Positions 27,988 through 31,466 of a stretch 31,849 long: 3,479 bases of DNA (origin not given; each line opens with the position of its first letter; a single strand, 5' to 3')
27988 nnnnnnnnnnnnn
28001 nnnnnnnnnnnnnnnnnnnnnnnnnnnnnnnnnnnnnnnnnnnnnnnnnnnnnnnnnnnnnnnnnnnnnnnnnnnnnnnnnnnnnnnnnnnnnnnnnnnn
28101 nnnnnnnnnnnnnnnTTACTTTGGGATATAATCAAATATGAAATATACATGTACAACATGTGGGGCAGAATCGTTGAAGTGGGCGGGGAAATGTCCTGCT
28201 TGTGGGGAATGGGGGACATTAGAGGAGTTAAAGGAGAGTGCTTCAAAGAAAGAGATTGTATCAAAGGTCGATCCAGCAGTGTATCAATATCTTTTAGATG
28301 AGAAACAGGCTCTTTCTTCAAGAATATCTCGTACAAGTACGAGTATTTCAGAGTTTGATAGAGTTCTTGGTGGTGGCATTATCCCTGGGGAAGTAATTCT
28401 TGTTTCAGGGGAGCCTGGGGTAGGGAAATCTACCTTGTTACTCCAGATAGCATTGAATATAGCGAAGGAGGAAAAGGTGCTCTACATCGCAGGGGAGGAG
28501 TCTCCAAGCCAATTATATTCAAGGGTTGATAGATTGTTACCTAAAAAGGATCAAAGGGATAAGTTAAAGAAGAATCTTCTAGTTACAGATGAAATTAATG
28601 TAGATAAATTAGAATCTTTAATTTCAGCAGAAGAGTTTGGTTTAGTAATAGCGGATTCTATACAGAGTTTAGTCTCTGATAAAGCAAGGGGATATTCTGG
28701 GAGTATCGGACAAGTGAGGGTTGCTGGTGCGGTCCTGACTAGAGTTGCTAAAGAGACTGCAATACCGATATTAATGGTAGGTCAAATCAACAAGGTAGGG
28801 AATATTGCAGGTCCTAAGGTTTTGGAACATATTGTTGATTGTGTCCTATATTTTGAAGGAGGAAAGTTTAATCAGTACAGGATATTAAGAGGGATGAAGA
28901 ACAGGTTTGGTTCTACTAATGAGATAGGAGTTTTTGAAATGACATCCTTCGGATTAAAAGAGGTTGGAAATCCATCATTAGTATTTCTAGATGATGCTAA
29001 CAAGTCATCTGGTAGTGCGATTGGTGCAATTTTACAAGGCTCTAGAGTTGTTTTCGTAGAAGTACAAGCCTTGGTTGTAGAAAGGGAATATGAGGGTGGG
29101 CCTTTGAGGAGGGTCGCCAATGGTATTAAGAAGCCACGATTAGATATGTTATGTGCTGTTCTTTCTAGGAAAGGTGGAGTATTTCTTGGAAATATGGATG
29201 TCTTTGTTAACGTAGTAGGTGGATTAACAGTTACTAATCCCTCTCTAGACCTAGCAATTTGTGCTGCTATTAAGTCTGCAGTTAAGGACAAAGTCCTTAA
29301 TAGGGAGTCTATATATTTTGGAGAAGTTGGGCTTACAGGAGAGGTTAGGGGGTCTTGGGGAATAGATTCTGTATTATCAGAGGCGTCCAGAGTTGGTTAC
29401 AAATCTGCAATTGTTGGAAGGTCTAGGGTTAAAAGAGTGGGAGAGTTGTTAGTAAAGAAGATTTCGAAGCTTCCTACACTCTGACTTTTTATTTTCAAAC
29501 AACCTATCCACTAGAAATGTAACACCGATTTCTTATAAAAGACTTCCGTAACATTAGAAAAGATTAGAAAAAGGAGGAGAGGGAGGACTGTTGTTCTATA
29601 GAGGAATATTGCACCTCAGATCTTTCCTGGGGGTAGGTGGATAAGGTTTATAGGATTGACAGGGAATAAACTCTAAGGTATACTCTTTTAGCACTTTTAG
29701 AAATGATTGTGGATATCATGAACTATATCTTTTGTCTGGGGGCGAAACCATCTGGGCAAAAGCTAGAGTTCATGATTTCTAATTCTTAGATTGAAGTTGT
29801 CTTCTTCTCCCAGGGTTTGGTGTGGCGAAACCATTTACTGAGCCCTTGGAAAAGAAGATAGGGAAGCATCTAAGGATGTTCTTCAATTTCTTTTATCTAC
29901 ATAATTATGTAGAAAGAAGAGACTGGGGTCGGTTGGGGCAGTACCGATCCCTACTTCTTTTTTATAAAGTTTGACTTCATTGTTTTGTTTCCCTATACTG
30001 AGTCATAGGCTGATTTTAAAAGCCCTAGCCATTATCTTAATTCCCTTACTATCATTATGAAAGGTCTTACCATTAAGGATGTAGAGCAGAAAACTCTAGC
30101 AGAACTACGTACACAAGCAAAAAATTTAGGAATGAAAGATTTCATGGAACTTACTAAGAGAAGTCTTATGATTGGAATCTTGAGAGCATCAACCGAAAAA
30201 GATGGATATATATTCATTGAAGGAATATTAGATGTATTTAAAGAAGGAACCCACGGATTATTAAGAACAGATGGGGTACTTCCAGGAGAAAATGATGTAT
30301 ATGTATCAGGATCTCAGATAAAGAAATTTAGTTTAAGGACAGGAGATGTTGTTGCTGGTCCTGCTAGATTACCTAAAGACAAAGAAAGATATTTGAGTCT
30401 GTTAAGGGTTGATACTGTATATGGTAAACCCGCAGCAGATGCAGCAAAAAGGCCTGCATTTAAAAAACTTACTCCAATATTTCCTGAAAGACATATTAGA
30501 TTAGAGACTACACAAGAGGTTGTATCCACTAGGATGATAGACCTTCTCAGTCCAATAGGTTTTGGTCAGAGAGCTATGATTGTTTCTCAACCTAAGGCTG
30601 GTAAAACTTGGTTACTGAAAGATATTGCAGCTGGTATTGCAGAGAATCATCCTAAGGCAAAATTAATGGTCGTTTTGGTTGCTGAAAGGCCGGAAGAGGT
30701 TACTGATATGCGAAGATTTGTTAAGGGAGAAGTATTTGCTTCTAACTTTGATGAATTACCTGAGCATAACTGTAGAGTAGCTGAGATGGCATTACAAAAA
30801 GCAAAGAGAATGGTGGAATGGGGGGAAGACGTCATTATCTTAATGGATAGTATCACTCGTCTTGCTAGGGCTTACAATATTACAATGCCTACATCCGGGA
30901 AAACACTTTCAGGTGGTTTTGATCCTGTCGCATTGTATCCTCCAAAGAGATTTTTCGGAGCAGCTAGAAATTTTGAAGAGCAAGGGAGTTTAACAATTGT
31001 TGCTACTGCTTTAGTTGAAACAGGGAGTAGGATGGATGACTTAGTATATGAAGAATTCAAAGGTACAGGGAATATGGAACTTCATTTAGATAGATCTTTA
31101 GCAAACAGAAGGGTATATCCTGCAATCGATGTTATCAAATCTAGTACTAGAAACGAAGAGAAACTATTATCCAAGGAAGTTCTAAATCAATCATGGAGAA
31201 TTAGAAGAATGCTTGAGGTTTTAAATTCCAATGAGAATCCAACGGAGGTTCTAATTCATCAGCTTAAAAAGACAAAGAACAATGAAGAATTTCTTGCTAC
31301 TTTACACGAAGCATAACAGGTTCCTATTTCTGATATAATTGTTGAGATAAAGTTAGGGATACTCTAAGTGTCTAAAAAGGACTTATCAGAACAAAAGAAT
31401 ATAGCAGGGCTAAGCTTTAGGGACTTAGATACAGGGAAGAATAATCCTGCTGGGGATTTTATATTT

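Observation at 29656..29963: Unrecognised ~270-nt structured RNA gene upstream of rho, with twin GG-CGAAA-CC-A capped hairpins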

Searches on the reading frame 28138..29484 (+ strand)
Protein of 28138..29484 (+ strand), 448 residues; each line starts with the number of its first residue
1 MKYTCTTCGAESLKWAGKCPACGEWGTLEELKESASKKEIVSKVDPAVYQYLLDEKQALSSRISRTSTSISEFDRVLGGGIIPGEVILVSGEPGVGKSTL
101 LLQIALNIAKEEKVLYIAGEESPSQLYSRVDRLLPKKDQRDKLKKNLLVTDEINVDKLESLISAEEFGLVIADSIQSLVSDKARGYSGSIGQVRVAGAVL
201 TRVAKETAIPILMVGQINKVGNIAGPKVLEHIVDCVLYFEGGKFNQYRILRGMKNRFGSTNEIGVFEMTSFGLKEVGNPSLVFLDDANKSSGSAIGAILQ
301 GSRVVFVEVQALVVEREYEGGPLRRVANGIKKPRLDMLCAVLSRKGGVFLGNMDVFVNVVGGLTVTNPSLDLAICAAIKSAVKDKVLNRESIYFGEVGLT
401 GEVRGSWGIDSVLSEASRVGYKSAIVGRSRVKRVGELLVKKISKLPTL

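Call 33: search_protein_families(library=pfam, proteins=[window:28138-29484:+])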
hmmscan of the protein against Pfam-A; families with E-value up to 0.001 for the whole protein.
window:28138-29484:+ (448 aa): 13 families
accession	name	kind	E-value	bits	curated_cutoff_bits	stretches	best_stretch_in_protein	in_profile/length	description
PF06745.19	ATPase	-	4.2e-17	62.7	26.6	1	67-253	2-200/231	KaiC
PF13481.12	AAA_25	-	1.5e-13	51.2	27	1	61-221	10-194/195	AAA domain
PF18073.7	Zn_ribbon_LapB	-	5.8e-12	45.5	25.7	1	3-30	1-28/28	Rubredoxin metal binding domain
PF03796.21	DnaB_C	-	3.2e-10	40.3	27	1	67-130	3-67/255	DnaB-like helicase C terminal domain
PF25199.1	nSTAND_NTPase5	-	2.3e-06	27.9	34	1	85-162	42-116/145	Novel STAND NTPase 5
PF13541.12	ChlI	-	3.1e-06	27.5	27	1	354-427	44-118/121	Subunit ChlI of Mg-chelatase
PF13173.12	AAA_14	-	1.4e-05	25.5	27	1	85-154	3-72/129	AAA domain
PF13191.12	AAA_16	-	3.4e-05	24.8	32.6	1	75-124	18-63/167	AAA ATPase domain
PF01443.25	Viral_helicase1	-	6.4e-05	23.3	21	1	87-177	1-97/228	Viral superfamily 1 RNA helicase core domain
PF20720.3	nSTAND3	-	9.2e-05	22.6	27.2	1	86-128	19-59/155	Novel STAND NTPase 3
PF13401.12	AAA_22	-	0.00013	22.7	27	1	86-216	7-123/130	AAA domain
PF01637.24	ATPase_2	-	0.00064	20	33.2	0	83-184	19-129/225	ATPase domain predominantly from Archaea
PF00005.33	ABC_tran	-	0.00068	20.7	25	0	82-152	9-79/137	ABC transporter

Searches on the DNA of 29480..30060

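Call 4: search_rna_families(source=window, start=29480, end=30060, threshold=evalue, max_evalue=10, show_alignments=3)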
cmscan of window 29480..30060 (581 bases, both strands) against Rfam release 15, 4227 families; matches with E-value up to 10: 11.
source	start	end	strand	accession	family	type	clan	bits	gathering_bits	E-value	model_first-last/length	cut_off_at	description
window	29718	29773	+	RF03717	mir-3119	Gene; miRNA;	-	26.7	80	0.0026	1-85/85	no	mir-3119 microRNA precursor family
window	29876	29923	-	RF04355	Plastid-atpF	Intron;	-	23.5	52.5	0.84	1-53/53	no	Plastid-atpF group II-D1 intron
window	29793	29997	-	RF02527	SSRC38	Gene; sRNA;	-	18.3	80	0.88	1-166/166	no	Streptococcus sRNA SSRC38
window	29687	29798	-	RF00885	MIR821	Gene; miRNA;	-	17.5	249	0.7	1-275/275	no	MIR821 microRNA precursor family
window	29712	29782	-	RF00841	mir-384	Gene; miRNA;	-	17.5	72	4.2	1-88/88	no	mir-384 microRNA precursor family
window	29710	29781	+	RF00885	MIR821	Gene; miRNA;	-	17.3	249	0.78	39-237/275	no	MIR821 microRNA precursor family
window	29514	29581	-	RF02256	adapt33_2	Gene; lncRNA;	-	16.9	60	6.5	1-71/71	no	Adaptive response 33 conserved region 2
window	29913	29963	+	RF00976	mir-583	Gene; miRNA;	-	15.8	80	3.5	1-62/62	no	mir-583 microRNA precursor family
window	29488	29607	-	RF01410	BsrC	Gene; sRNA;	-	15.1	38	5.6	1-87/87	no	BsrC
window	29530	29631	+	RF02995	IMES-5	Gene; sRNA;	-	13.1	96.1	7.6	1-150/150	no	IMES-5 RNA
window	29842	29863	-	RF02219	ZNRD1-AS1_2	Gene; lncRNA;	-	10.3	60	8.8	1-76/76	no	ZNRD1 antisense RNA 1 conserved region 2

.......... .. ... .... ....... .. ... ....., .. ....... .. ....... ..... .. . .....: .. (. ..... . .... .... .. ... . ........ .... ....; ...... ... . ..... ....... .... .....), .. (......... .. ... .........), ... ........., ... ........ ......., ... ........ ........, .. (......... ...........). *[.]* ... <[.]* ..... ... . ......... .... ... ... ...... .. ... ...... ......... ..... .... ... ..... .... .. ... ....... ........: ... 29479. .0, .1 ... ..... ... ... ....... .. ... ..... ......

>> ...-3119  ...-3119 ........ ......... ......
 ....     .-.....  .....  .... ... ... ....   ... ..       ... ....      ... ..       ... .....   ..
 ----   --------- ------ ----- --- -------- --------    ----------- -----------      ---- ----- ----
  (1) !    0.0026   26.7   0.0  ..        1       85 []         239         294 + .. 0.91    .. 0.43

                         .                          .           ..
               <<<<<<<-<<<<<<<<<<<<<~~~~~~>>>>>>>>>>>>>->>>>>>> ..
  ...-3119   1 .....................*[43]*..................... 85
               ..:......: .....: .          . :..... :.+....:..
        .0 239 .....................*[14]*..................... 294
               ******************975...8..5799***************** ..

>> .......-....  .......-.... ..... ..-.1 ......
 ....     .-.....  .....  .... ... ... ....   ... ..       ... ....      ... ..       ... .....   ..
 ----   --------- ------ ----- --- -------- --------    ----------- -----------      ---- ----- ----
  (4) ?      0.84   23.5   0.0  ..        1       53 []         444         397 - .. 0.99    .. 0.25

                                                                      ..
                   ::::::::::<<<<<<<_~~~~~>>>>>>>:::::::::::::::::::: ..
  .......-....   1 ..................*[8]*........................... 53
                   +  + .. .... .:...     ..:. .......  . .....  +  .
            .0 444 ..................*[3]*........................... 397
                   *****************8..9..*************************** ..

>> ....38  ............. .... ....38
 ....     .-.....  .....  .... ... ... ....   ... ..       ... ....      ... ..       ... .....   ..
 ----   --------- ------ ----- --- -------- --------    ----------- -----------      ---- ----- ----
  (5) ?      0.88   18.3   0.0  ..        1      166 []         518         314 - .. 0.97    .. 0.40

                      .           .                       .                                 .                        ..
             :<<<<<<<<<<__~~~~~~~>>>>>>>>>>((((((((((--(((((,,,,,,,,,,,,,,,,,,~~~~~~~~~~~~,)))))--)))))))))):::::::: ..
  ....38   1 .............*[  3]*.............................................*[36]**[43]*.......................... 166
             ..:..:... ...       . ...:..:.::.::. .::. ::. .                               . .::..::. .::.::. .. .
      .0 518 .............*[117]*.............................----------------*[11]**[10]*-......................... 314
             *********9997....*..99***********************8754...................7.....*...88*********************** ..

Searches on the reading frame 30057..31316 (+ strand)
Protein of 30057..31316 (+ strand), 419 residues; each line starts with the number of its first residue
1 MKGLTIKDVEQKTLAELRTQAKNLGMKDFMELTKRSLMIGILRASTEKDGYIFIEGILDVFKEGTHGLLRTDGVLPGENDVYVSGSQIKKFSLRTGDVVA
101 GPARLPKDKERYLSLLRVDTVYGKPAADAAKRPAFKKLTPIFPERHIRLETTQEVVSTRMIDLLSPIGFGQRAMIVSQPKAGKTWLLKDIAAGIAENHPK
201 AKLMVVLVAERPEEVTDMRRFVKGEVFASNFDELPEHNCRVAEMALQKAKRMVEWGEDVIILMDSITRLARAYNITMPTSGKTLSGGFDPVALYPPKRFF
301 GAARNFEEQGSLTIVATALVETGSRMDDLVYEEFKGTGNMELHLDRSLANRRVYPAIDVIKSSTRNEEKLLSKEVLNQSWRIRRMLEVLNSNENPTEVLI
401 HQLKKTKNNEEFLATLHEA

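Call 33: search_protein_families(library=pfam, proteins=[window:30057-31316:+])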
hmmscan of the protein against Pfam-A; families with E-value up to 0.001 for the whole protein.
window:30057-31316:+ (419 aa): 3 families
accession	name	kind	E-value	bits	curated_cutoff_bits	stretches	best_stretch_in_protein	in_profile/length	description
PF00006.31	ATP-synt_ab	-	6.1e-27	95.1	29.5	1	158-363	2-212/213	ATP synthase alpha/beta family, nucleotide-binding domain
PF07497.18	Rho_RNA_bind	-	2e-23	82.4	27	1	55-125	2-71/73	Rho termination factor, RNA-binding domain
PF07498.18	Rho_N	-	0.0001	22.6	24.9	1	10-50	3-43/43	Rho termination factor, N-terminal domain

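Call 57: find_related_loci(query=window:30057-31316:+, collection=genome_contigs, flank=2500)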
Query window:30057-31316:+ (419 aa) in genome_contigs; peptide patterns used: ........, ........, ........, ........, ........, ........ (x = any residue, [..] = any of these).
600 stretches matched a pattern (row limit reached: there are more); 567 encode a relative of the query (tblastn E <= 1e-3); the best 80 are kept; 80 distinct loci.
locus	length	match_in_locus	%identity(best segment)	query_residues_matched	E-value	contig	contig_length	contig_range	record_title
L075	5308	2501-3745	82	5-419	0e+0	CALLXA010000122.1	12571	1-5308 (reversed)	MAG TPA_asm: uncultured bacterium isolate SRR3330206_bin.35_CONCOCT_v1.1_MAG genome assembly, contig: ERZ724085.3868, wh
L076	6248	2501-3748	83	4-419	0e+0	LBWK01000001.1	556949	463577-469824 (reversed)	MAG: candidate division WS6 bacterium GW2011_GWF2_39_15 UT34_C0001, whole genome shotgun sequence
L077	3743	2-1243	83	6-419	0e+0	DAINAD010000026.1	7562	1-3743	MAG TPA_asm: Patescibacteria group bacterium isolate CTOTU11731 NODE_4907_length_7562_cov_5.524977, whole genome shotgun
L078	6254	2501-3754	82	2-419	0e+0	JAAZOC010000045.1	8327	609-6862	MAG: Candidatus Microgenomates bacterium isolate AS27yjCOA_24 84387_AS27, whole genome shotgun sequence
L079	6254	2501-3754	82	2-419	0e+0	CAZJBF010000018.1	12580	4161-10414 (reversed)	MAG TPA_asm: uncultured Candidatus Saccharibacteria bacterium isolate SRP192927_co3_861 genome assembly, contig: NODE_12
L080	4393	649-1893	82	5-419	0e+0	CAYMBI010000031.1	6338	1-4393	MAG TPA_asm: uncultured Candidatus Saccharibacteria bacterium isolate SRP093185_co1_143 genome assembly, contig: NODE_93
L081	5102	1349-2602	82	2-419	0e+0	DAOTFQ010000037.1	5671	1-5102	MAG TPA_asm: Candidatus Dojkabacteria bacterium isolate AMR_MDS_3099 NODE_16873_length_5671_cov_3.797187, whole genome s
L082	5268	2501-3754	81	2-419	0e+0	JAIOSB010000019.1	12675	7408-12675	MAG: bacterium isolate SMBSF33 bin_103_k127_1215194, whole genome shotgun sequence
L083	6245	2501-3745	82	5-419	0e+0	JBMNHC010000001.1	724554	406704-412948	MAG: Candidatus Dojkabacteria bacterium isolate SBF912LR0FQ0005 contig_58766, whole genome shotgun sequence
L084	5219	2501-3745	82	5-419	0e+0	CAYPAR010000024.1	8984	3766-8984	MAG TPA_asm: uncultured Candidatus Saccharibacteria bacterium isolate binchicken_co246_362 genome assembly, contig: NODE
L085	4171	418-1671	82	2-419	0e+0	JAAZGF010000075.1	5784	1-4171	MAG: Candidatus Dojkabacteria bacterium isolate AS10tlH2TH_344 178306_AS10, whole genome shotgun sequence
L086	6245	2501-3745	80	5-419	0e+0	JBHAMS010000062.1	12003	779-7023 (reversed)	MAG: Candidatus Dojkabacteria bacterium isolate D-36_MAG_6 D-36__136560, whole genome shotgun sequence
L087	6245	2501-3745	80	5-419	0e+0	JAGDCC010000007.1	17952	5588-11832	Bacterium isolate RGIG10332 Yak_Rumen.Co__c650239, whole genome shotgun sequence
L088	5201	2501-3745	79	5-419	0e+0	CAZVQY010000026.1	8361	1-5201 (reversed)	MAG TPA_asm: uncultured Candidatus Saccharibacteria bacterium isolate SRP192927_co5_224 genome assembly, contig: NODE_15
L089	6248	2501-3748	79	4-419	0e+0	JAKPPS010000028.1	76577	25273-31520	MAG: bacterium isolate JPNA_maxbin.143 k141_374683, whole genome shotgun sequence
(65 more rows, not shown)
